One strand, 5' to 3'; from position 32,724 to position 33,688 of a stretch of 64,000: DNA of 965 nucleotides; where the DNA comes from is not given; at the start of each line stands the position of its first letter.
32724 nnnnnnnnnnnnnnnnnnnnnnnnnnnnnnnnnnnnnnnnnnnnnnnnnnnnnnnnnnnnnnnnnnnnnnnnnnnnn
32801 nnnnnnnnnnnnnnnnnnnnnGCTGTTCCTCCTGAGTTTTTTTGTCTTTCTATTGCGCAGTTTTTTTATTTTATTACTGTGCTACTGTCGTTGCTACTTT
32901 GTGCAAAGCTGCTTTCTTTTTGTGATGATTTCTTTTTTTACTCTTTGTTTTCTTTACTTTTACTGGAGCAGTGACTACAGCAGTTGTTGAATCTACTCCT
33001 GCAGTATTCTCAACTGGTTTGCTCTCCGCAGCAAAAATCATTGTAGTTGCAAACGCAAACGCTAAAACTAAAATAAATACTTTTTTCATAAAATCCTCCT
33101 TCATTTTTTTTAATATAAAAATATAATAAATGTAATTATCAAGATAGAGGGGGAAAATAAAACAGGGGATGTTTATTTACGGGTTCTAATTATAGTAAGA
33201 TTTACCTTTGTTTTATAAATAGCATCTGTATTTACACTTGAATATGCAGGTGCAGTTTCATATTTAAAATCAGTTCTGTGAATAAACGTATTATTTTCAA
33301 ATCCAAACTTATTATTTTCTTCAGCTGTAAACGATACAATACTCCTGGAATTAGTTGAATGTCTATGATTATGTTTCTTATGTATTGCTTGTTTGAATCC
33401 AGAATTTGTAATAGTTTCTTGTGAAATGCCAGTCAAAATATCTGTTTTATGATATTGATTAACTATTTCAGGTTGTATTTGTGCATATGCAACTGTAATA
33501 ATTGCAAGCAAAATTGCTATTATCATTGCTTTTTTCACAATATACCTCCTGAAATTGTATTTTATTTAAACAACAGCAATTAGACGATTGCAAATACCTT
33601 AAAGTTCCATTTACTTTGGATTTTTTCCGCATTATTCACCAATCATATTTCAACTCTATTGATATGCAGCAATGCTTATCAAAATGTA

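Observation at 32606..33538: Cluster of three small, consensus-RBS, Sec-secreted proteins; two are tandem paralogs with a poly-lysine core flanked by Ala/Val/Thr tracts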

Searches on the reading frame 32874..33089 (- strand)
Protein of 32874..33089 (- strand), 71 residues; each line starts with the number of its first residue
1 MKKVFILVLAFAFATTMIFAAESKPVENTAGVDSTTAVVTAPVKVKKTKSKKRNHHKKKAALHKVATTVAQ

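Call 3: search_protein_families(library=pfam, proteins=[window:32874-33089:-], max_evalue=1)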
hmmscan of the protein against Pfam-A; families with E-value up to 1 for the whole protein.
window:32874-33089:- (71 aa): 1 family
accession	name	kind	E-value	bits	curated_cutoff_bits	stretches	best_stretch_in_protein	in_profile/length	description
PF20130.4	DUF6520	-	0.0047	17.7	25.4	1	1-34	1-31/83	Family of unknown function (DUF6520)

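Call 10: find_homologous_proteins(query=window:32874-33089:-, max_evalue=0.01)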
Query window:32874-33089:- (71 aa): 1 proteins with E <= 0.01 among 2 candidates.
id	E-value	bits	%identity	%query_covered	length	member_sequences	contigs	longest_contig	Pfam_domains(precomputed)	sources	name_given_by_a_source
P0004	1.6e-34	133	100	100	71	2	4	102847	-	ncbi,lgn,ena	ncbi:MAG: hypothetical protein WCJ94_01050 [bacterium]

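Call 61: search_protein_families(library=ncbifam, proteins=[window:32874-33089:-], max_evalue=0.1)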
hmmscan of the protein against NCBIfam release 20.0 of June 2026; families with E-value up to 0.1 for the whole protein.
window:32874-33089:- (71 aa): 4 families
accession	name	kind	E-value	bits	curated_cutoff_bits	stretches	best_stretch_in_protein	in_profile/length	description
NF033636.1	acid_shock_Asr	equivalog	0.0029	18.4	50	1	1-61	1-64/119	acid resistance repetitive basic protein Asr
NF050142.1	PG1828_fam_lipo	equivalog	0.016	15.9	50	1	1-42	1-44/59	PG1828 family lipoprotein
NF053819.1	EF0750_LPXTG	subfamily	0.046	14.2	47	1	4-56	10-60/105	EF2685/EF0750 family sortase-dependent surface protein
NF053514.2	JUQZ_fam_ocin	equivalog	0.046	14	40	1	1-51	1-53/107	BLB8/JUQZ-1 family protein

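Call 62: search_protein_families(library=padloc, proteins=[window:32874-33089:-], max_evalue=0.1)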
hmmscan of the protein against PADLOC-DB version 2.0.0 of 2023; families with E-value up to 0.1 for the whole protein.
window:32874-33089:- (71 aa): 0 families

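Call 72: search_protein_families(library=ncbifam, alignment_id=A6, max_evalue=0.1)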
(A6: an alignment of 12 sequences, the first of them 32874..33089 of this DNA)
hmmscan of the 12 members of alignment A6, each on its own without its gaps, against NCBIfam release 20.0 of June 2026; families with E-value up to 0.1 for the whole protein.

A. member 1, window:32874-33089:- (71 aa): 4 families
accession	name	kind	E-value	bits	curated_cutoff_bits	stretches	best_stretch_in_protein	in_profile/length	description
NF033636.1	acid_shock_Asr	equivalog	0.0029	18.4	50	1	1-61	1-64/119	acid resistance repetitive basic protein Asr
NF050142.1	PG1828_fam_lipo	equivalog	0.016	15.9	50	1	1-42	1-44/59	PG1828 family lipoprotein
NF053819.1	EF0750_LPXTG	subfamily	0.046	14.2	47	1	4-56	10-60/105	EF2685/EF0750 family sortase-dependent surface protein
NF053514.2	JUQZ_fam_ocin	equivalog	0.046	14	40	1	1-51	1-53/107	BLB8/JUQZ-1 family protein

B. families by the number of members that match (of 12 scanned): 29 families (the first 25 are shown)
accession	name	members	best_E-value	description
NF033636.1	acid_shock_Asr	9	3.5e-29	acid resistance repetitive basic protein Asr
NF053819.1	EF0750_LPXTG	3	0.00096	EF2685/EF0750 family sortase-dependent surface protein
TIGR04420.1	Sec_Non_Glob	2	0.00087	SRP-less Sec system protein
NF042931.1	SAG1386_EF1546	2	0.0017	SAG1386/EF1546 family surface-associated protein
NF053838.1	hit_Bd0108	2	0.0064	predatory lifecycle switch protein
NF049866.1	outer_TDE1717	2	0.0092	TDE1717 family outer membrane beta-barrel protein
NF050142.1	PG1828_fam_lipo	2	0.016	PG1828 family lipoprotein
NF033603.1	mini-MOMP_1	2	0.019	mini-MOMP protein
NF053514.2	JUQZ_fam_ocin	2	0.046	BLB8/JUQZ-1 family protein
NF033175.1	fuso_auto_Nterm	1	0.0002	autotransporter-associated N-terminal domain-containing protein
TIGR00156.1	TIGR00156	1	0.0018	YgiW/YdeI family stress tolerance OB fold protein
NF040598.1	Ala_zip_lipo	1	0.0039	Lpp/OprI family alanine-zipper lipoprotein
NF011830.0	PRK15302.1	1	0.0071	hypothetical protein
NF050079.1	pilus_FilC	1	0.013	putative pilus system protein FilC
NF007769.1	PRK10455.1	1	0.022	ATP-independent periplasmic protein-refolding chaperone Spy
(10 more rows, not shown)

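Call 102: search_protein_families(library=pfam, alignment_id=A6, max_evalue=10)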
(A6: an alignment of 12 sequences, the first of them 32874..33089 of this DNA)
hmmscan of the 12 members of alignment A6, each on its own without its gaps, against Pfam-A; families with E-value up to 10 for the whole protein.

A. member 1, window:32874-33089:- (71 aa): 1 family
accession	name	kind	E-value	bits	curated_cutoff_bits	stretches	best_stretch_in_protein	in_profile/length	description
PF20130.4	DUF6520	-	0.0047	17.7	25.4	1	1-34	1-31/83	Family of unknown function (DUF6520)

B. families by the number of members that match (of 12 scanned): 44 families (the first 25 are shown)
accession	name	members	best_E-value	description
PF20130.4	DUF6520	6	0.0047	Family of unknown function (DUF6520)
PF21827.1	New_glue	4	0.00074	New glue protein family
PF06237.18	SLC52_ribofla_tr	2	0.04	Solute carrier family 52, riboflavin transporter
PF11593.13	Med3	2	0.44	Mediator complex subunit 3 fungal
PF14631.11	FancD2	2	3.5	Fanconi anaemia protein FancD2 nuclease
PF06392.17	Asr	1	2.2e-12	Acid shock protein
PF06783.16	UPF0239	1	0.0049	Uncharacterised protein family (UPF0239)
PF12685.13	SpoIIIAH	1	0.006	SpoIIIAH-like protein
PF06375.16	AP3D1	1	0.01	AP-3 complex subunit delta-1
PF09716.15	ETRAMP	1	0.015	Malarial early transcribed membrane protein (ETRAMP)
PF07010.17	Endomucin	1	0.015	Endomucin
PF06103.16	DUF948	1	0.018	Bacterial protein of unknown function (DUF948)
PF15794.10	CCDC106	1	0.022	Coiled-coil domain-containing protein 106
PF08496.15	Peptidase_S49_N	1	0.036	Peptidase family S49 N-terminal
PF10836.13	DUF2574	1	0.049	Protein of unknown function (DUF2574)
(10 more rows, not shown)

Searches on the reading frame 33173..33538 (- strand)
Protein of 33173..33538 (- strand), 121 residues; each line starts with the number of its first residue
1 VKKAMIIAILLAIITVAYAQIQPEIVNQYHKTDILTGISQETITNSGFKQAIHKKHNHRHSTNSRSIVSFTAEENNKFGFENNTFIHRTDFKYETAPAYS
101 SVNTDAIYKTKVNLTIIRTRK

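Call 3: search_protein_families(library=pfam, proteins=[window:33173-33538:-], max_evalue=1)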
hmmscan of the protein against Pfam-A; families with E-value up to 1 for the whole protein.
window:33173-33538:- (121 aa): 2 families
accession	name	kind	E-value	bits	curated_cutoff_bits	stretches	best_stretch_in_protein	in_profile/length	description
PF19318.4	DUF5918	-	0.0089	16.2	27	1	21-109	65-151/207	Family of unknown function (DUF5918)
PF07760.16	DUF1616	-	0.041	13.5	31.6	1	4-52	157-205/307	Protein of unknown function (DUF1616)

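Call 36: find_homologous_proteins(query=window:33173-33538:-, max_evalue=0.01)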
Query window:33173-33538:- (121 aa): 2 proteins with E <= 0.01 among 5 candidates.
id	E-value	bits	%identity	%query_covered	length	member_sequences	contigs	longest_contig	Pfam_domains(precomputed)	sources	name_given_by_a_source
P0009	8.7e-71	253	99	100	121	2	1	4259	-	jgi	-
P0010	2.0e-48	181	76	100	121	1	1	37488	-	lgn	-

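Call 37: find_encoding_contigs(protein=P0010, flank=8000, max_places=3)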
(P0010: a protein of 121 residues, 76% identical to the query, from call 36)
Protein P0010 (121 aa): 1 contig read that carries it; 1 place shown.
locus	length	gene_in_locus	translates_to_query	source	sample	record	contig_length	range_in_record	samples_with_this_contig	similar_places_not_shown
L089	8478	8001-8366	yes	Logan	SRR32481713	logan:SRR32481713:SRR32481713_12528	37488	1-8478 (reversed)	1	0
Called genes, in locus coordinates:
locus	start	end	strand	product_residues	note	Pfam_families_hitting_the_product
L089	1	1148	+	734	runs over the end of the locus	PF00580:UvrD-helicase, PF01443:Viral_helicase1 (faint), PF13245:AAA_19, PF13604:AAA_30 (faint), PF13087:AAA_12 (faint), PF13361:UvrD_C, PF13538:UvrD_C_2, PF21196:PcrA_UvrD_tudor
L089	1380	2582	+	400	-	PF01966:HD, PF13286:HD_assoc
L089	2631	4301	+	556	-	PF00795:CN_hydrolase, PF02540:NAD_synthase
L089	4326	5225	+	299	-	PF01545:Cation_efflux, PF16916:ZT_dimer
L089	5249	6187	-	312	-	PF00294:PfkB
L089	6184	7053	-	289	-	PF01040:UbiA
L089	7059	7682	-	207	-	-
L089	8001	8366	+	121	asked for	-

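Call 42: find_related_loci(query=A3, collection=metagenome_contigs, flank=4000)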
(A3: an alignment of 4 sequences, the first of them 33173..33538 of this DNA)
Query A3 (121 aa) in metagenome_contigs; peptide patterns used: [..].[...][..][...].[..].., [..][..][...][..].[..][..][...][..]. (x = any residue, [..] = any of these).
597 stretches matched a pattern, but none encodes a relative of the query by tblastn (E <= 1e-3).

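Call 44: find_related_loci(query=A4, collection=metagenome_contigs, flank=4000)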
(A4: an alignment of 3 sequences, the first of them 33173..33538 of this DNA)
Query A4 (121 aa) in metagenome_contigs; peptide patterns used: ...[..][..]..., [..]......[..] (x = any residue, [..] = any of these).
600 stretches matched a pattern, but none encodes a relative of the query by tblastn (E <= 1e-3).

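Call 59: predict_structure(alignment_id=A5)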
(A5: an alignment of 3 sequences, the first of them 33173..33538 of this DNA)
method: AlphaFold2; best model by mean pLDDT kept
length: 121 residues; sequences in the alignment: 3
mean_pLDDT: 40.9   pTM: 0.18
mean pLDDT of the five models: 40.9, 39.7, 39.4, 37.8, 35.8
residues with pLDDT >= 90: 0; 70-90: 10; 50-70: 11; < 50: 100
segments of 3 or more residues with pLDDT < 50: 22-121
pLDDT, mean of each block of 10 residues (from residue 1): 71 65 42 33 32 34 38 36 36 35 35 34 37
secondary structure, 60 per line:
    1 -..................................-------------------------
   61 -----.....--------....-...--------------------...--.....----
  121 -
elements in order: H2-35 E66-70 H79-82 E112-116

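Call 61: search_protein_families(library=ncbifam, proteins=[window:33173-33538:-], max_evalue=0.1)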
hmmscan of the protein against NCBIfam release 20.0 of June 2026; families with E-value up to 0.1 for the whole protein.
window:33173-33538:- (121 aa): 0 families

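Call 62: search_protein_families(library=padloc, proteins=[window:33173-33538:-], max_evalue=0.1)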
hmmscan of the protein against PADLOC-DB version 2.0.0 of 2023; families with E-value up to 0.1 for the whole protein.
window:33173-33538:- (121 aa): 0 families
